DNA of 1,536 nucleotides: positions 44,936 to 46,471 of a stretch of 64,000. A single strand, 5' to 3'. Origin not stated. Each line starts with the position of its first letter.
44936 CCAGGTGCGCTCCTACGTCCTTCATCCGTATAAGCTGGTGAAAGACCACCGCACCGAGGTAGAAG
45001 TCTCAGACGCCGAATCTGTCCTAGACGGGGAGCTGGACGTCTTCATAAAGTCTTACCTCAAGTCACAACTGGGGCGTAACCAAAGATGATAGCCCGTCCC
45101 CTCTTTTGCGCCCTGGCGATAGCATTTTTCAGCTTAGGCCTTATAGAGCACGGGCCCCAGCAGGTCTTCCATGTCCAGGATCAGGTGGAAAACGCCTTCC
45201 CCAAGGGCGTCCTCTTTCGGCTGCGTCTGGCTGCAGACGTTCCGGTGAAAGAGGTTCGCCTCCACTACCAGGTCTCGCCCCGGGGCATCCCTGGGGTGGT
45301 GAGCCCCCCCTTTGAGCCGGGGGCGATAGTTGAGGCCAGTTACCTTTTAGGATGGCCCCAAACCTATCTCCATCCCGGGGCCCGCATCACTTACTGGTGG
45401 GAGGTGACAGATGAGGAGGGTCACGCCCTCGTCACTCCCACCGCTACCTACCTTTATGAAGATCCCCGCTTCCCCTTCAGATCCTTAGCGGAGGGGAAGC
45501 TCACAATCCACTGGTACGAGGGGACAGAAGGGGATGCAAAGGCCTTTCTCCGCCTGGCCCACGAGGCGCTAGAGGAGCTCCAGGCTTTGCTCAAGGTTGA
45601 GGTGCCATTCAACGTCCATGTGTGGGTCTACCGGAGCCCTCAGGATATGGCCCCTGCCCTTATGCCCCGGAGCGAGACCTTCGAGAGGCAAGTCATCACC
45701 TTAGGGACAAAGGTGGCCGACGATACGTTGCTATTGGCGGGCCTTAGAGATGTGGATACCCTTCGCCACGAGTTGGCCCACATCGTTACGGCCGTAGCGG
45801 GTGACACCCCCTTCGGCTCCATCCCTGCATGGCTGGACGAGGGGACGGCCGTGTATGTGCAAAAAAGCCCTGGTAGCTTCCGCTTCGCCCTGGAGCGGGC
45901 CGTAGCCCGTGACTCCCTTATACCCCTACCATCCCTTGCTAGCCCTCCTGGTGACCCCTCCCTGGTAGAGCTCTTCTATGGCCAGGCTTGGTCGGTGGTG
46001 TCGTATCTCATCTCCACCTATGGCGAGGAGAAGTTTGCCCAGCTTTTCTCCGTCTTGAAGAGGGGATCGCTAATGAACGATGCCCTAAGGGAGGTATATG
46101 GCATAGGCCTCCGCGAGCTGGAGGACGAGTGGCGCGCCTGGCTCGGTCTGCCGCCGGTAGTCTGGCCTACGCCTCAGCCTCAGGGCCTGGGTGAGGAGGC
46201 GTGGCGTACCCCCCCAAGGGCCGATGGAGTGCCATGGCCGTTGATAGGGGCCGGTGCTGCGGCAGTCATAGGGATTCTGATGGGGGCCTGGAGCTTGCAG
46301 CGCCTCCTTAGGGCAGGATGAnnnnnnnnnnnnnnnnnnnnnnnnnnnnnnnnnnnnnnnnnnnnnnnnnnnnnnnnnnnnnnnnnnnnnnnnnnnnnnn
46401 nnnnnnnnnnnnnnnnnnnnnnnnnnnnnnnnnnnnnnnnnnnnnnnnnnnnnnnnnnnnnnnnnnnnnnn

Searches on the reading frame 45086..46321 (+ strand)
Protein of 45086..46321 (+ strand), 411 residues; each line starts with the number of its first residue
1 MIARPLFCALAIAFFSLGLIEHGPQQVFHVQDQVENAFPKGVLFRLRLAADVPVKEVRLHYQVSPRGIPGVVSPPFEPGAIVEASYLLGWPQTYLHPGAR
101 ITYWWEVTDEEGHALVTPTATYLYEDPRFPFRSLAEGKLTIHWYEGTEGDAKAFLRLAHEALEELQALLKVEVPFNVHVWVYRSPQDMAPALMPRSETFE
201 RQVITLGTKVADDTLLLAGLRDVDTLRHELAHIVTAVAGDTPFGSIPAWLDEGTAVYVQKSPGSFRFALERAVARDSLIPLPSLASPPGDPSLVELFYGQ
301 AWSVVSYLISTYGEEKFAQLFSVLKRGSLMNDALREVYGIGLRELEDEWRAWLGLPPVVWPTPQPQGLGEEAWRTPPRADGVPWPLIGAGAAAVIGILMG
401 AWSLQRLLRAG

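Call 75: search_protein_families(library=pfam, proteins=[window:45086-46321:+], max_evalue=0.0001)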
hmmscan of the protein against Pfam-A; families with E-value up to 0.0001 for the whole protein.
window:45086-46321:+ (411 aa): 1 family
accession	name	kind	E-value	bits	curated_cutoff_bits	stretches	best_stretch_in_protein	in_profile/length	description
PF13485.12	Peptidase_MA_2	-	1.1e-30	107.4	32.4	1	158-353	2-199/201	Peptidase MA superfamily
